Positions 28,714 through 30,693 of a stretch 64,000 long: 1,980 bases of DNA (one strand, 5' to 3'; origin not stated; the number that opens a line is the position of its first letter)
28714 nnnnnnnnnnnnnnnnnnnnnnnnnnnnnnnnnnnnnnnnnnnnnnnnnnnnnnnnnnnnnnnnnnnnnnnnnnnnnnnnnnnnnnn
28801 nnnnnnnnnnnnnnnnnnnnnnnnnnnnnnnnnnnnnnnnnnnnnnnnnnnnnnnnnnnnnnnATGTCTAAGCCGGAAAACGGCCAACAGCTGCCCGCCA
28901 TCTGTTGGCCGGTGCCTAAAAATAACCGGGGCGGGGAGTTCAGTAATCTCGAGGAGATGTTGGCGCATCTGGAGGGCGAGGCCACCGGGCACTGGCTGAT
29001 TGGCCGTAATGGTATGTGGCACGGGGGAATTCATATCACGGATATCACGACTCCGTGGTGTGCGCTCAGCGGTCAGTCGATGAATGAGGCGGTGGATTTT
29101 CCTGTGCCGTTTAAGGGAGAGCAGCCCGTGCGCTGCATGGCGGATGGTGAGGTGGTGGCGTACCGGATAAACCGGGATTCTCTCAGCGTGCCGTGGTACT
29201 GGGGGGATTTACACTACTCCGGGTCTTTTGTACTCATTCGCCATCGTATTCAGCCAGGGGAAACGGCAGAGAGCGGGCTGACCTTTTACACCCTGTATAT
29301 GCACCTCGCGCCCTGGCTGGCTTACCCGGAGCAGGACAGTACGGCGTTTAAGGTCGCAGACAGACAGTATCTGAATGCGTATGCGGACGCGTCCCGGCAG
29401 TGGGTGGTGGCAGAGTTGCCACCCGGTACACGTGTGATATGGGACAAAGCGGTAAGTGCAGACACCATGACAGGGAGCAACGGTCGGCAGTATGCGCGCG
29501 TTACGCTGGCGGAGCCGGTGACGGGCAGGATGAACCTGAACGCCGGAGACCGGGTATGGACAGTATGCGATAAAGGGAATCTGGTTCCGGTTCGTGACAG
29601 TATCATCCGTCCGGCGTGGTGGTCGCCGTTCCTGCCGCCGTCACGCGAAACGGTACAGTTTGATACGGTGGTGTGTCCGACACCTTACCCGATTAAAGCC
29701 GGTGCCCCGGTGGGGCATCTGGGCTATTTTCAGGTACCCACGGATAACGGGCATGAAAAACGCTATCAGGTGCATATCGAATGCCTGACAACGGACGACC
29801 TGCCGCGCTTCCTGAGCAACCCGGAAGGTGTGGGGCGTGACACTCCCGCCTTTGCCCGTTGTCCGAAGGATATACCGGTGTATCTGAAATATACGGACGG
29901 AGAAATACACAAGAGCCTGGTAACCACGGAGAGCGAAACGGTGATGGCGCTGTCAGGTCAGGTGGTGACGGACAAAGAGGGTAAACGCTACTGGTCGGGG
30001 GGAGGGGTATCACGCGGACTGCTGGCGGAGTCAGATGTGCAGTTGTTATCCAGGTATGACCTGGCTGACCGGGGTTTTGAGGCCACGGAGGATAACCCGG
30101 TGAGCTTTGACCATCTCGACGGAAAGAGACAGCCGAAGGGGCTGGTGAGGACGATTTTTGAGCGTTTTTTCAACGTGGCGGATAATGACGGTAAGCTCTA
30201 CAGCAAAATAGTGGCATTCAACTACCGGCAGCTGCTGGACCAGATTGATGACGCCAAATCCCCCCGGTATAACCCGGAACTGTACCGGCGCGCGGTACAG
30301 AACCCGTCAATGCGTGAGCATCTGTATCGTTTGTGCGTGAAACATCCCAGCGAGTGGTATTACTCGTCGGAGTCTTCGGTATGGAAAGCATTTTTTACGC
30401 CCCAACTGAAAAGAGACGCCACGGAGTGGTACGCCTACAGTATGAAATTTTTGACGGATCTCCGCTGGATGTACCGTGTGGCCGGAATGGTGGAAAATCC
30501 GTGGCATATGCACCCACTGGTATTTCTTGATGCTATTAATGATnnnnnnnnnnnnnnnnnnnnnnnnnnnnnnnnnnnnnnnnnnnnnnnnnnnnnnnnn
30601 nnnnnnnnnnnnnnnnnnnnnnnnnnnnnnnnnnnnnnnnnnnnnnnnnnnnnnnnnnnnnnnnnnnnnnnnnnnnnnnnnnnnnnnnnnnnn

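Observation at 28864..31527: Chimeric cell-wall hydrolase with swapped AT-rich lambda-lysozyme-like C-terminal domain plus secreted candidate immunity gene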

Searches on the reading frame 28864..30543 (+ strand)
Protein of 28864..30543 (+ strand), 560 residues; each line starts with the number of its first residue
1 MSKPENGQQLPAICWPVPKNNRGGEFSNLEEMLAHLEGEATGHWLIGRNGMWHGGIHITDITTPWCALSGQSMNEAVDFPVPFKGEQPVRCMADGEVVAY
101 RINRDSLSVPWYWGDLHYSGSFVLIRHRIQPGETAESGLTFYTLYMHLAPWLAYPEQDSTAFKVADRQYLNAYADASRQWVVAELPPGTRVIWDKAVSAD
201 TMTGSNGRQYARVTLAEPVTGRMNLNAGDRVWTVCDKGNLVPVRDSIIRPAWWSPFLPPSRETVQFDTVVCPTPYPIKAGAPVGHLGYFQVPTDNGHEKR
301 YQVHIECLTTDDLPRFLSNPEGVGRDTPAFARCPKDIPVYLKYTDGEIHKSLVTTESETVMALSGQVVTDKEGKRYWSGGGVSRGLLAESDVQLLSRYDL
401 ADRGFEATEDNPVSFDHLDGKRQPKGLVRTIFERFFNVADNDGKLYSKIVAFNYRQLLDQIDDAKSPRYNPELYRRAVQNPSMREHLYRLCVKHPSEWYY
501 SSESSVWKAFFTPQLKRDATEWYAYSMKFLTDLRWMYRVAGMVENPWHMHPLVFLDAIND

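Call 25: search_protein_representatives(protein=window:28864-30543:+)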
Query: 560 residues. Proteins with E-value up to 0.001 (for the whole library): 825; up to 1e-10: 446; up to 1e-30: 122. The best 150 are listed.
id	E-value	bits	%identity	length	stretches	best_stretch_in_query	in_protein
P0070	0.0e+00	1253.4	94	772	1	1-558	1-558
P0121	1.6e-245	832.5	68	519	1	6-517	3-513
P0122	1.9e-209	713.3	61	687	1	51-559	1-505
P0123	2.6e-162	557.7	50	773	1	10-559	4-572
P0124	7.5e-157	539.6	47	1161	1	12-557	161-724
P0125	6.2e-154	530.0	48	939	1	13-559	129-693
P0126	1.5e-153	528.7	47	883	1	10-559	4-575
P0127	2.0e-153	528.3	48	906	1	12-557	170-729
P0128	9.8e-151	519.4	47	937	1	13-558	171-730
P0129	1.8e-150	518.5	48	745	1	10-557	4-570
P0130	5.0e-150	517.1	85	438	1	292-558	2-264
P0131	2.0e-147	508.5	46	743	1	10-558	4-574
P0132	1.1e-140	486.2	47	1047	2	12-369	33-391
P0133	1.7e-133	462.5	42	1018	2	182-559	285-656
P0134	2.0e-133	462.3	48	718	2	249-559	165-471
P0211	2.6e-36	141.6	33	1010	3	6-246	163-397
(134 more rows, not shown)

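Call 29: find_encoding_contigs(protein=P0127, flank=10000, max_places=3)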
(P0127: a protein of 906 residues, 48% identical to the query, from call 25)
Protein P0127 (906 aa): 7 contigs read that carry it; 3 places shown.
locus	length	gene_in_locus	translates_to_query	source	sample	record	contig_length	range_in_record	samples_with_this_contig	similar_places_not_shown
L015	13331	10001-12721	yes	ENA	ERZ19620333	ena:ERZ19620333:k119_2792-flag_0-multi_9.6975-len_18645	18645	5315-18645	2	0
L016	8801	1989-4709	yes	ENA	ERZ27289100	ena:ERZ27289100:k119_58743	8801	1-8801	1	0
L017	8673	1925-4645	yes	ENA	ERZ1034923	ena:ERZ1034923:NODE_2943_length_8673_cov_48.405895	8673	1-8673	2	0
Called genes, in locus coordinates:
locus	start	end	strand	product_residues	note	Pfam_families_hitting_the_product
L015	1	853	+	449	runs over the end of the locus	PF05936:T6SS_VasE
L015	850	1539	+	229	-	PF09850:DotU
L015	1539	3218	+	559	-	PF00691:OmpA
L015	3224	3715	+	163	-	PF05638:T6SS_HCP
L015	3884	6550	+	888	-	PF02861:Clp_N, PF13191:AAA_16 (weak), PF00004:AAA, PF17871:AAA_lid_9, PF00004:AAA, PF07724:AAA_2, PF07728:AAA_5, PF10431:ClpB_D2-small, +7 more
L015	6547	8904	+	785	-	PF05954:Phage_GPD, PF04717:Phage_base_V, PF13296:T6SS_Vgr, PF10106:DUF2345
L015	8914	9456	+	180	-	PF12883:DUF3828 (faint)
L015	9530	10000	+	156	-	PF12883:DUF3828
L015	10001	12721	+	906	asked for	-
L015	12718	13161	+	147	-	-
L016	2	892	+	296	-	?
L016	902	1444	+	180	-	PF12883:DUF3828 (faint)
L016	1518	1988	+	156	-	PF12883:DUF3828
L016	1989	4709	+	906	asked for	-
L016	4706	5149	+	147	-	-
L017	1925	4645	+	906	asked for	-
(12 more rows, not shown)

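Call 30: find_encoding_contigs(protein=P0211, flank=10000, max_places=3)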
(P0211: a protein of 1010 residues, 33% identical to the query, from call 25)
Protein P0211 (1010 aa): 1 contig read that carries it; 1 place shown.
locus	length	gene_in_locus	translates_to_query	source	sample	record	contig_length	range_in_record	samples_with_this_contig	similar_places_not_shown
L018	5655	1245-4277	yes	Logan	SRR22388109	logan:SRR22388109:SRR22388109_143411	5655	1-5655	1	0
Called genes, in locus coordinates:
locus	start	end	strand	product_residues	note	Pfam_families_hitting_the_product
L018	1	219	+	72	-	?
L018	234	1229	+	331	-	-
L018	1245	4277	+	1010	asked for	-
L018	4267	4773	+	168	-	-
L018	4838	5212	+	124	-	-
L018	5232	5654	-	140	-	?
